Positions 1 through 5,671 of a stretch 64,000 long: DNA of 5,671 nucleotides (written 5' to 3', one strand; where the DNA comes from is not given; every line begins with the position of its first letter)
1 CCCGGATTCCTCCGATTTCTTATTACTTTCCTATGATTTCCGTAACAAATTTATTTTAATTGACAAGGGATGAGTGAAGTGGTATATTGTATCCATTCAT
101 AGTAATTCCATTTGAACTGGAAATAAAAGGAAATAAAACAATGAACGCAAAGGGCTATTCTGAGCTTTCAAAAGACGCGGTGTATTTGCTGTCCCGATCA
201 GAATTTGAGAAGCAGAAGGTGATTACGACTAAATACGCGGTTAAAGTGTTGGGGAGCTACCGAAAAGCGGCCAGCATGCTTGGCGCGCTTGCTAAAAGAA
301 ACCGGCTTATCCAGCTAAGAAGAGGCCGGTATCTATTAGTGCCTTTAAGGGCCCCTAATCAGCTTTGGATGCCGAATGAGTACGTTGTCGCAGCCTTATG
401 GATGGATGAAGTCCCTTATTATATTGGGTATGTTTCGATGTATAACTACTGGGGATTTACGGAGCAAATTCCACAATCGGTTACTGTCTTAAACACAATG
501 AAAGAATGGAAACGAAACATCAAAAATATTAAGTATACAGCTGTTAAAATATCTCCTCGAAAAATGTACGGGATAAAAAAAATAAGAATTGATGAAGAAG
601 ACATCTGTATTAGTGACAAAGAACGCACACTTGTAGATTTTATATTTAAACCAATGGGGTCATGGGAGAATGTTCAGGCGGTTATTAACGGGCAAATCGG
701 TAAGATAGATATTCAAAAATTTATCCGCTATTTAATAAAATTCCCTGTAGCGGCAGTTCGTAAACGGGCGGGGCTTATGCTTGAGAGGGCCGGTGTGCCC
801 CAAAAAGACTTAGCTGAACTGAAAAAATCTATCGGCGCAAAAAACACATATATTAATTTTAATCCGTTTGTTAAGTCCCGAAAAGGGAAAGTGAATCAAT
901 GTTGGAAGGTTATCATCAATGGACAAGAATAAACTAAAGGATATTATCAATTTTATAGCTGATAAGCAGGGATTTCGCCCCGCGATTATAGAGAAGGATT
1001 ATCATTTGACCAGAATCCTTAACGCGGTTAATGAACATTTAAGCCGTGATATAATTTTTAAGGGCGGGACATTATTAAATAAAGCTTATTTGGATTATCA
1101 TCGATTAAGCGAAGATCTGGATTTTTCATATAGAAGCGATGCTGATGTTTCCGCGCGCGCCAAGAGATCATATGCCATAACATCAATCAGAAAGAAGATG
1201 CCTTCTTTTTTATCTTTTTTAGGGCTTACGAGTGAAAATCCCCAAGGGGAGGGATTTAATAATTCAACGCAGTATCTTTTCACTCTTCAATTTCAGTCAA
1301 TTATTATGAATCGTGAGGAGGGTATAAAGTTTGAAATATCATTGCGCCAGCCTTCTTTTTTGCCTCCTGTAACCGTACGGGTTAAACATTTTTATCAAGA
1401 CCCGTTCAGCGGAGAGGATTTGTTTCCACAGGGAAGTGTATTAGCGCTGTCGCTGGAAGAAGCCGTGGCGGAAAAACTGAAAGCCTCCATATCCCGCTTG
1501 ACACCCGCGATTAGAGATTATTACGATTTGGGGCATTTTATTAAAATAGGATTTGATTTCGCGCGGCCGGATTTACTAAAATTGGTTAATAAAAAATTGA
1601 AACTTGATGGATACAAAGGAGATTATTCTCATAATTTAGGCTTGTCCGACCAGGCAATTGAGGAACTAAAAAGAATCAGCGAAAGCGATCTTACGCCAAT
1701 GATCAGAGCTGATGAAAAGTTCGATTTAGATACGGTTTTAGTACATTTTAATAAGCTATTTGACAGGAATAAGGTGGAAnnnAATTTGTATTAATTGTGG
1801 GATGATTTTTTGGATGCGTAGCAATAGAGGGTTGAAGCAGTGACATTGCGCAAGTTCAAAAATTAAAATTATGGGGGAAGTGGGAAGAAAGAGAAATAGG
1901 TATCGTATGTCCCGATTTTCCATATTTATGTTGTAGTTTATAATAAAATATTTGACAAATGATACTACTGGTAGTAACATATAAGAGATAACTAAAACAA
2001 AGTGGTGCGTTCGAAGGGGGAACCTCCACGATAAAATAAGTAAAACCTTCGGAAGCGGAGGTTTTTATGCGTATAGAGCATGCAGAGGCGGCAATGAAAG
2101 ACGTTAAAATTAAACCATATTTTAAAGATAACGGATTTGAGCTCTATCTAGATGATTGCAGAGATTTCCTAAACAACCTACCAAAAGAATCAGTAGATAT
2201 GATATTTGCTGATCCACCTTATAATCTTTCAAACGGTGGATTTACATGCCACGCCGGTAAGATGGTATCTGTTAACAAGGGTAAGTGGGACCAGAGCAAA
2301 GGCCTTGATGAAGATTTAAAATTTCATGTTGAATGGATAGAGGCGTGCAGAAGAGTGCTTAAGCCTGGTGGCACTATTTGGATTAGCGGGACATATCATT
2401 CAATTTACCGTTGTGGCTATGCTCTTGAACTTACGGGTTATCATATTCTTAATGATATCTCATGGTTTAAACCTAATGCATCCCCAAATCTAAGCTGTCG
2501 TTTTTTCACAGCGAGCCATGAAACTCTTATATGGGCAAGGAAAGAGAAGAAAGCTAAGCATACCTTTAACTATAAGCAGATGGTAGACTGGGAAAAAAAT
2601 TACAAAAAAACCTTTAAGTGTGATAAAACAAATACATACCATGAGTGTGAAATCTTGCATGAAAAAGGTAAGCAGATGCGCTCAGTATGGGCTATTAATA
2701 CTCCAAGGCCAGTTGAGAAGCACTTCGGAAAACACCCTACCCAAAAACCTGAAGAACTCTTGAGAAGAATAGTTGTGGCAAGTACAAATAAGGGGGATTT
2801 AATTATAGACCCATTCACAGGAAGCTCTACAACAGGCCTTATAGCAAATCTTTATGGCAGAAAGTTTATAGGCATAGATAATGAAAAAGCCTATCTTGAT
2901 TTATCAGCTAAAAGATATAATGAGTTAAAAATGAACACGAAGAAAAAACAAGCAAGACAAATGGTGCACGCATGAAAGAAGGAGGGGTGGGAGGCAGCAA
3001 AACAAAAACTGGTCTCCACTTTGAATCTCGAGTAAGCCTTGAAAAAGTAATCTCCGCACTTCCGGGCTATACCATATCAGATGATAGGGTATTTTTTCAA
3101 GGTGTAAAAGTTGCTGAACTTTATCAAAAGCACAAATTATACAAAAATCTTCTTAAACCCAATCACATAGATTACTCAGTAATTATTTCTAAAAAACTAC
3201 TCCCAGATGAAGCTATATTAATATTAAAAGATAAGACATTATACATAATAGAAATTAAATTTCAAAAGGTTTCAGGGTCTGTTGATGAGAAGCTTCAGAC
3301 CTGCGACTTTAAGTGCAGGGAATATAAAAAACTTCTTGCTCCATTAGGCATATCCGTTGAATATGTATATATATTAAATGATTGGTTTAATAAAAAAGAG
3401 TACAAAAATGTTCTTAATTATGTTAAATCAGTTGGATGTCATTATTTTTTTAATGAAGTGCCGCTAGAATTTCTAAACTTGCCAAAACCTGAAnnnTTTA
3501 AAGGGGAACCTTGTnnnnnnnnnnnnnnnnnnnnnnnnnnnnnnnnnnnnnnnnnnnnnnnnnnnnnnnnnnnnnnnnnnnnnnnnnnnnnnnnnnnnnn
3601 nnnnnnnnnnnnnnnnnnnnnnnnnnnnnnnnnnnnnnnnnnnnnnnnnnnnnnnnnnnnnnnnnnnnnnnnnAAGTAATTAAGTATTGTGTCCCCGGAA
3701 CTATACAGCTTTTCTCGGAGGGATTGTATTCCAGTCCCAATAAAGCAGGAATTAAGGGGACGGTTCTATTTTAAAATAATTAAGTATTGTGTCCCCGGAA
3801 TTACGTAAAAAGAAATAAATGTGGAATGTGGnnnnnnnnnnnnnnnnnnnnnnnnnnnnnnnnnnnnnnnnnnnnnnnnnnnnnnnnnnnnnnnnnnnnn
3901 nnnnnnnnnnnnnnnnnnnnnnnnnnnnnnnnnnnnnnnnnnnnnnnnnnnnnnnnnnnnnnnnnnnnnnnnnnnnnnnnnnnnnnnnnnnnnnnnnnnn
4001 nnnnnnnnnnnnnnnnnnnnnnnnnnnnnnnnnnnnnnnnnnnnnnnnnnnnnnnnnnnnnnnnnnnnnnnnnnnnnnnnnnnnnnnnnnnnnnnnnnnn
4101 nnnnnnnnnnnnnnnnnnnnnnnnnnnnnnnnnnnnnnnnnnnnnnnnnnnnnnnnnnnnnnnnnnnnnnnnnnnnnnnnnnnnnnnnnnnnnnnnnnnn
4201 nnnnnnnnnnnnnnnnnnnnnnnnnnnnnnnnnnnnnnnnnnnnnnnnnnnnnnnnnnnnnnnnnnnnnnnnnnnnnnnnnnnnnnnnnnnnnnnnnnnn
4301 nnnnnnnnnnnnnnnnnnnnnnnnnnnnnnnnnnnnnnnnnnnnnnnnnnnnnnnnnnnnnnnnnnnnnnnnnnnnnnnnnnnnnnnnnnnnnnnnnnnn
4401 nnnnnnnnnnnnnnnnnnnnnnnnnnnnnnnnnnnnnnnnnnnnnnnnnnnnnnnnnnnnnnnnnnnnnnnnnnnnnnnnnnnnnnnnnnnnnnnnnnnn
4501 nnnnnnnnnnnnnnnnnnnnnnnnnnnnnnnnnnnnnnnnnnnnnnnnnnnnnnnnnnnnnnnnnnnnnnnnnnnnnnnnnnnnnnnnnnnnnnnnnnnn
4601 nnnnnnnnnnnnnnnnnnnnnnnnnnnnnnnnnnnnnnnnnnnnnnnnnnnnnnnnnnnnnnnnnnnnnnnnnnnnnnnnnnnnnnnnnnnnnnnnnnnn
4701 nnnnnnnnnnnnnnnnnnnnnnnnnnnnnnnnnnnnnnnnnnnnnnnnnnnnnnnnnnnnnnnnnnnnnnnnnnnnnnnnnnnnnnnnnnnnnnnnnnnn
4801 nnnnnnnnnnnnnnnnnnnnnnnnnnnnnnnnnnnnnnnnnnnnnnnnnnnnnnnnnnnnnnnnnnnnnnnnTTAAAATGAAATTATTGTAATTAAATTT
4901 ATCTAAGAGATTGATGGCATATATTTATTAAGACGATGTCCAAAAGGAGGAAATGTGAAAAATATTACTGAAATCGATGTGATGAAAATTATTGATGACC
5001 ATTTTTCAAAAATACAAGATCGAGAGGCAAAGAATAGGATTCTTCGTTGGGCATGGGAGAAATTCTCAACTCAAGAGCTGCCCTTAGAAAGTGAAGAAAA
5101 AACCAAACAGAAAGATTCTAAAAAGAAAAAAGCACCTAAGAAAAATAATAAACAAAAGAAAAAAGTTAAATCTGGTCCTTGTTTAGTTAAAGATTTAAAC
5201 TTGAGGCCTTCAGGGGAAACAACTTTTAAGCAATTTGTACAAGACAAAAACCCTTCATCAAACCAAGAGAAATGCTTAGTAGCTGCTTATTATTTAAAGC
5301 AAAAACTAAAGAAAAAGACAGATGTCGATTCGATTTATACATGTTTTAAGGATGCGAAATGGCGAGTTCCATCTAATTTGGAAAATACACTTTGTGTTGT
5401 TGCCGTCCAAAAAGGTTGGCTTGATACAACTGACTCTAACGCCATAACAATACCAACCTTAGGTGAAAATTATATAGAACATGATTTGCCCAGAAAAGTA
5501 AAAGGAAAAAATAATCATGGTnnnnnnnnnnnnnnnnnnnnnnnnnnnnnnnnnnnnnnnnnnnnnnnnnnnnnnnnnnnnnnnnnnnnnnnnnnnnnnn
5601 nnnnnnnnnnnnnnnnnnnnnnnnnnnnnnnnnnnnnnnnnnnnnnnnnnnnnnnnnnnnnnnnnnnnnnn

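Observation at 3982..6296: Uncharacterised three-gene operon (wHTH protein, lysine-rich linker protein, HEPN-like R-x6-H protein) inside a defence island: candidate novel abortive-infection system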

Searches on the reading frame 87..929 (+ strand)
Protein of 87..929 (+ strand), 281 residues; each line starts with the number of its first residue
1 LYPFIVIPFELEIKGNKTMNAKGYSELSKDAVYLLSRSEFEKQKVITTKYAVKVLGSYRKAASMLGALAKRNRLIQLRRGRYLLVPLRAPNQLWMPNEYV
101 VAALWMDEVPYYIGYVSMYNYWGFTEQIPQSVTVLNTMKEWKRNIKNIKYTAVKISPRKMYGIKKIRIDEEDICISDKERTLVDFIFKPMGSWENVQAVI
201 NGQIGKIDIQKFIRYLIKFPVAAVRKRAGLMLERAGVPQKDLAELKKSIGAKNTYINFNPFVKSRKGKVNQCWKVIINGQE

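Call 25: search_protein_families(library=pfam, proteins=[window:87-929:+], max_evalue=0.001)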
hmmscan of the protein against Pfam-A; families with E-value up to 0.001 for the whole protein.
window:87-929:+ (281 aa): 2 families
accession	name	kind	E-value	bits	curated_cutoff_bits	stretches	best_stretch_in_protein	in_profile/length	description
PF09407.15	AbiEi_1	-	3.4e-06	27.7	22.2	1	106-233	13-141/142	AbiEi antitoxin C-terminal domain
PF13338.12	AbiEi_4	-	0.00024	21.6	25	0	39-85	6-49/49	Transcriptional regulator, AbiEi antitoxin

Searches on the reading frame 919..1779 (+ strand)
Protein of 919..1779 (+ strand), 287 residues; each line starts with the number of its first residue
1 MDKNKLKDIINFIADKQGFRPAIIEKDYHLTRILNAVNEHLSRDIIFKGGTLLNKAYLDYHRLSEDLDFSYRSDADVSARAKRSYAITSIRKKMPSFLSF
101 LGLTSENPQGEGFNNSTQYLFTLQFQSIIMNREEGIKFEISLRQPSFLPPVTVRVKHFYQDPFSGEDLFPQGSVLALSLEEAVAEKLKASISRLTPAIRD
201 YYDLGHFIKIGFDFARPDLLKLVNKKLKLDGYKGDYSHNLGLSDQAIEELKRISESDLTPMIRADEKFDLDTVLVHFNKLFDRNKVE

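Call 25: search_protein_families(library=pfam, proteins=[window:919-1779:+], max_evalue=0.001)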
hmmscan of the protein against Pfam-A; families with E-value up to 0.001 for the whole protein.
window:919-1779:+ (287 aa): 1 family
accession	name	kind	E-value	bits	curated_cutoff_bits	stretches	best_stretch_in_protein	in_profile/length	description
PF08843.17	AbiEii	-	4.1e-28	99.4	22.5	1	32-272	1-222/238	Nucleotidyl transferase AbiEii toxin, Type IV TA system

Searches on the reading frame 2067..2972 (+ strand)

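Call 25: search_protein_families(library=pfam, proteins=[window:2067-2972:+], max_evalue=0.001)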
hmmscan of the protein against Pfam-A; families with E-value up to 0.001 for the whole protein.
window:2067-2972:+ (302 aa): 1 family
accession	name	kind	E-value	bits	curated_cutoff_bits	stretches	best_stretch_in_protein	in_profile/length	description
PF01555.25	N6_N4_Mtase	-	8.6e-60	202.9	26.7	1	43-281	1-220/221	DNA methylase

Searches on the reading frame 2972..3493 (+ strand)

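Call 25: search_protein_families(library=pfam, proteins=[window:2972-3493:+], max_evalue=0.001)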
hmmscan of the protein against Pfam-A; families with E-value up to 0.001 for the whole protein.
window:2972-3493:+ (174 aa): 1 family
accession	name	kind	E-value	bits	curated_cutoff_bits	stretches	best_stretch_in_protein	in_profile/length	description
PF20472.4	PDDEXK_11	-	0.00034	20.8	23.7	1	86-108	59-81/145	PD-(D/E)XK nuclease superfamily domain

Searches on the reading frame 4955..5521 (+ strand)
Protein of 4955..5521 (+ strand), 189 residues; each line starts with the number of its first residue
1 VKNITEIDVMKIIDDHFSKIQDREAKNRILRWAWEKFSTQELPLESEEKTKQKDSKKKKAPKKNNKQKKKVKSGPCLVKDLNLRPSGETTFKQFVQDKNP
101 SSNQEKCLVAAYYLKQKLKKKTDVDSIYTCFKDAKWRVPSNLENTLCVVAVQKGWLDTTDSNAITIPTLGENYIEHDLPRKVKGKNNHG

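Call 3: search_protein_families(library=pfam, proteins=[window:4955-5521:+], max_evalue=1)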
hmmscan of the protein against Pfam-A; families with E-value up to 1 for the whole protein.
window:4955-5521:+ (189 aa): 0 families

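Call 4: search_protein_families(library=padloc, proteins=[window:4955-5521:+], max_evalue=1)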
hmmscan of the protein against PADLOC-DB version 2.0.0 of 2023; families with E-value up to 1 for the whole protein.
window:4955-5521:+ (189 aa): 1 family
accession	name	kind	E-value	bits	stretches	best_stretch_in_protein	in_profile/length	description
PDLC04486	PDC-M16B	-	0.00033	17.7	1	108-168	284-345/498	-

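Call 5: search_protein_families(library=ncbifam, proteins=[window:4955-5521:+], max_evalue=1)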
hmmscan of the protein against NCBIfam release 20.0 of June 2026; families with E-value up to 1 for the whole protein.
window:4955-5521:+ (189 aa): 1 family
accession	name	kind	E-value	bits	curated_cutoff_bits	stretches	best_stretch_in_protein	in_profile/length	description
NF002703.0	PRK02507.1-1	subfamily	0.069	12.5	526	1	7-123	114-226/447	proton extrusion protein PcxA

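Call 16: find_homologous_proteins(query=window:4955-5521:+)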
Query window:4955-5521:+ (189 aa): 15 proteins with E <= 0.001 among 93 candidates.
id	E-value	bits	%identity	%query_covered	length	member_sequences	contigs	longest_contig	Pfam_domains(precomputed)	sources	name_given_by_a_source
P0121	1.2e-120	418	100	100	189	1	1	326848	-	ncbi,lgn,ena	-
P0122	2.6e-77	277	68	98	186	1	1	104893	-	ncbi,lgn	-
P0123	1.2e-76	275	70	98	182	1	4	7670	-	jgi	jgi:hypothetical protein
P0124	5.4e-73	263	65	98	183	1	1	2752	-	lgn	-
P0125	6.4e-70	253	64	98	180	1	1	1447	-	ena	-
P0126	1.9e-52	196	49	95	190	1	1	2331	-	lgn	-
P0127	3.4e-52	195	62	79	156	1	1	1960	-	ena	-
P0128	7.6e-52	194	54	94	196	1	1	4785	-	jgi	-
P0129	1.9e-49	186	46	96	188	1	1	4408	-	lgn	-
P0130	1.3e-45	173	45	95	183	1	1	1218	-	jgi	jgi:hypothetical protein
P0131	1.0e-40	157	46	98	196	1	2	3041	-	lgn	-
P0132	2.5e-40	156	46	98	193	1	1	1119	-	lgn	-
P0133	4.4e-39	152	42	95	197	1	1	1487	-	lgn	-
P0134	4.4e-39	152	42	95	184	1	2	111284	-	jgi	jgi:hypothetical protein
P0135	6.0e-39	152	45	93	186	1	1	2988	-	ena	-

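Call 54: predict_structure(alignment_id=A4)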
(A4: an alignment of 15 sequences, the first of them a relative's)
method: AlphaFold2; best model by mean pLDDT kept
length: 189 residues; sequences in the alignment: 15
mean_pLDDT: 76.4   pTM: 0.53
mean pLDDT of the five models: 76.4, 76.4, 71.1, 66.1, 64.0
residues with pLDDT >= 90: 79; 70-90: 49; 50-70: 24; < 50: 37
segments of 3 or more residues with pLDDT < 50: 43-75, 186-189
pLDDT, mean of each block of 10 residues (from residue 1): 80 89 85 78 42 35 41 52 63 91 95 91 92 93 95 94 93 87 52
secondary structure, 60 per line:
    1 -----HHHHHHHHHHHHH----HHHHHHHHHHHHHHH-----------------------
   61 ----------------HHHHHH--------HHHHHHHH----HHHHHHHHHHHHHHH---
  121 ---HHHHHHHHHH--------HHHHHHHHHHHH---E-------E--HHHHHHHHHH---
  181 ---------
elements in order: H6-18 H23-37 H77-82 H91-98 H103-117 H124-133 H142-153 H168-177

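Call 62: search_solved_structures(query=A3, max_evalue=10, show_alignments=2)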
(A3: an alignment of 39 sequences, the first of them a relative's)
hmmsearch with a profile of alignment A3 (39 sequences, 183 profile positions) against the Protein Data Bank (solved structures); distinct sequences matched with E-value up to 10: 5.
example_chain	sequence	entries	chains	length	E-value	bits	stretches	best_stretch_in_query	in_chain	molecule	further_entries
7uqz_I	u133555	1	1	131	0.43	13.7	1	60-125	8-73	Bud site selection protein 20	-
3jct_I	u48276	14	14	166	0.66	13.1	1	60-125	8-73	Bud site selection protein 20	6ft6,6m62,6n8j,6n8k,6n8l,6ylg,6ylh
7ug6_I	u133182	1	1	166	0.66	13.1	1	60-125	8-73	Bud site selection protein 20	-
2q6d_A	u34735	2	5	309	1.8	11.6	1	90-115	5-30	Infectious bronchitis virus (IBV) main protease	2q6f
9ira_A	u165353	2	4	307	2.1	11.4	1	90-115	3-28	3C-like proteinase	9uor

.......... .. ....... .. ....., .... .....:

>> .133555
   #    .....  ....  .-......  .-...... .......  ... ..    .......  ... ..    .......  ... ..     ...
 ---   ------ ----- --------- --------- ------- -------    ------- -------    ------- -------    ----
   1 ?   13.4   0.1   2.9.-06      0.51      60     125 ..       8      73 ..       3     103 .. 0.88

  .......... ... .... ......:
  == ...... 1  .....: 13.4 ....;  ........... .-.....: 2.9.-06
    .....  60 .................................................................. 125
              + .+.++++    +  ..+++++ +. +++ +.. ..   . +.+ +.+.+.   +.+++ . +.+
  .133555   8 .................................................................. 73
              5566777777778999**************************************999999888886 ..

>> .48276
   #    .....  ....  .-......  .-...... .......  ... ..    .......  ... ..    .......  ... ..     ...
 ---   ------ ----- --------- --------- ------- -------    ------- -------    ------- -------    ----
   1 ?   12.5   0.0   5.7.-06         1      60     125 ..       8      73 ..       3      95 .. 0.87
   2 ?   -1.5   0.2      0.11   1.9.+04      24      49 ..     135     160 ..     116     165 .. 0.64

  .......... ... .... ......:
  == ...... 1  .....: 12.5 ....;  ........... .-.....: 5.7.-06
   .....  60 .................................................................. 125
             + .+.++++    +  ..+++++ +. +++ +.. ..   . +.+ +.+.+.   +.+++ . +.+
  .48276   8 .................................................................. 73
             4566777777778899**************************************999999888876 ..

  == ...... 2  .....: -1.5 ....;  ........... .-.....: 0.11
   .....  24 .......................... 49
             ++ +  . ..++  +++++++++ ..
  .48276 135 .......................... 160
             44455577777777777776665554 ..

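Call 63: search_protein_families(library=padloc, alignment_id=A3, max_evalue=0.01)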
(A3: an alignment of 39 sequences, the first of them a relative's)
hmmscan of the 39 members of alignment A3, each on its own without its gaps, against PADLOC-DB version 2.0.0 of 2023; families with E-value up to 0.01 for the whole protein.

A. member 1, P0121 (189 aa): 1 family
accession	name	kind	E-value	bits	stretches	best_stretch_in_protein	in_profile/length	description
PDLC04486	PDC-M16B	-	0.00033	17.7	1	108-168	284-345/498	-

B. families by the number of members that match (of 39 scanned): 3 families
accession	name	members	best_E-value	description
PDLC04486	PDC-M16B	7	1.6e-05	-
PDLC03633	MTase_III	1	0.0033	Type III methyltransferase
PDLC05011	PDC-S39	1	0.0069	-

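Call 64: search_protein_families(library=pfam, alignment_id=A3, max_evalue=0.1)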
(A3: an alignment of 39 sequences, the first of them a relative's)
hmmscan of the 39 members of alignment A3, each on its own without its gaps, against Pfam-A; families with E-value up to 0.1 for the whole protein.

A. member 1, P0121 (189 aa): 0 families

B. families by the number of members that match (of 39 scanned): 13 families
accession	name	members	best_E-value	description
PF02087.21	Nitrophorin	1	0.0017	Nitrophorin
PF14758.12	NSP2_assoc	1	0.0034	Non-essential region of nsp2 of arterivirus polyprotein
PF20223.3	DUF6582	1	0.0065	Family of unknown function (DUF6582)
PF17979.7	zf-CRD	1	0.0079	Cysteine rich domain with multizinc binding regions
PF19169.5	DUF5851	1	0.011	Family of unknown function (DUF5851)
PF17502.7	DUF5434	1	0.015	Family of unknown function (DUF5434)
PF06977.17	SdiA-regulated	1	0.015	SdiA-regulated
PF19698.5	DUF6197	1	0.017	Family of unknown function (DUF6197)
PF03363.18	Herpes_LP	1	0.032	Herpesvirus leader protein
PF00769.24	ERM_C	1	0.035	Ezrin/radixin/moesin family C terminal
PF15134.11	CEP15-like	1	0.038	Centrosomal protein 15-like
PF15753.10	BLOC1S3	1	0.064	Biogenesis of lysosome-related organelles complex 1 subunit 3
PF03551.20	PadR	1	0.081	Transcriptional regulator PadR-like family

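Call 71: search_protein_families(library=phrogs, proteins=[window:4955-5521:+], max_evalue=0.1)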
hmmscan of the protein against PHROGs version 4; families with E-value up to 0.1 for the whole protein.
window:4955-5521:+ (189 aa): 0 families
